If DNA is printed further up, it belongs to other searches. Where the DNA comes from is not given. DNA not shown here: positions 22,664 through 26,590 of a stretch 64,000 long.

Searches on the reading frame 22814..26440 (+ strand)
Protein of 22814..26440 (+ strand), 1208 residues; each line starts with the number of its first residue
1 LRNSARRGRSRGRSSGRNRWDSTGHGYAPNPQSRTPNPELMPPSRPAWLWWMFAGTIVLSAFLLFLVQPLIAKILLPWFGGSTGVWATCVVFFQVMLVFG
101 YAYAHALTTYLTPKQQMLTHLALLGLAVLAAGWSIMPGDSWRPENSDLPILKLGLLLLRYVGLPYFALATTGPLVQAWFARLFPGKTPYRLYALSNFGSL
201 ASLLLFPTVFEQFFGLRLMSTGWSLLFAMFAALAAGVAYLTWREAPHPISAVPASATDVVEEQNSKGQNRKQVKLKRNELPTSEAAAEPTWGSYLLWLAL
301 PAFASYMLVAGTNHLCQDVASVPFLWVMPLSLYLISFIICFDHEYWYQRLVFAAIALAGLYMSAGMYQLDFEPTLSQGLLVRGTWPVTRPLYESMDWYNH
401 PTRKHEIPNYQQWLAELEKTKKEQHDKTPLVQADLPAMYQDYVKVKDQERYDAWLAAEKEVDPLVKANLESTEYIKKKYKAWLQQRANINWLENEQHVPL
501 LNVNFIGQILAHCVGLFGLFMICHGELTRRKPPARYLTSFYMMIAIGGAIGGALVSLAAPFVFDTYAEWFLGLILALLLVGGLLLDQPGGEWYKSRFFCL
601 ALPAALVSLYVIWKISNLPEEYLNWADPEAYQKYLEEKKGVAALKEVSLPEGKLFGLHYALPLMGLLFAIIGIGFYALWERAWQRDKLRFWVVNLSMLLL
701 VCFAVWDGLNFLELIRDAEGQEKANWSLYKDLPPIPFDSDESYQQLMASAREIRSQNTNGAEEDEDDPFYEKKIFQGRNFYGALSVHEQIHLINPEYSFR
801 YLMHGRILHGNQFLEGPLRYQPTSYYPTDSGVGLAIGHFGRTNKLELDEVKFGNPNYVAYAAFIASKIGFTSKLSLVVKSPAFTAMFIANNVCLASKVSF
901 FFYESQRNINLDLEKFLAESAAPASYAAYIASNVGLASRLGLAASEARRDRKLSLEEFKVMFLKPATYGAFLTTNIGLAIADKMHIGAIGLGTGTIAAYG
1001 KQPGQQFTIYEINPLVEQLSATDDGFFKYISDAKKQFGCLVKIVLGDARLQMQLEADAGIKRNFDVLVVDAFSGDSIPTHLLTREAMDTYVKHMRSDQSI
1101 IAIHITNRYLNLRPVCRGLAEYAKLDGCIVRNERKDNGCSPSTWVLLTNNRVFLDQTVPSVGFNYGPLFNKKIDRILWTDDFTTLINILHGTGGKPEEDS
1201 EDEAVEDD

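Call 11: search_protein_families(library=pfam, proteins=[window:22814-26440:+], max_evalue=0.01)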
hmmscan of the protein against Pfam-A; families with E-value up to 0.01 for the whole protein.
window:22814-26440:+ (1208 aa): 0 families

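Call 12: search_protein_families(library=ncbifam, proteins=[window:22814-26440:+], max_evalue=0.01)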
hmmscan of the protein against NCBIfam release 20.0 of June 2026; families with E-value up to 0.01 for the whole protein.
window:22814-26440:+ (1208 aa): 2 families
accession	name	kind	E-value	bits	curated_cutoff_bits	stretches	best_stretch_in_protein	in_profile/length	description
NF037959.1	MFS_SpdSyn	subfamily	1.5e-06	27.2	40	1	999-1097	294-378/480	fused MFS/spermidine synthase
NF003380.0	PRK04457.1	equivalog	8.9e-05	21.6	304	1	983-1096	70-172/265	polyamine aminopropyltransferase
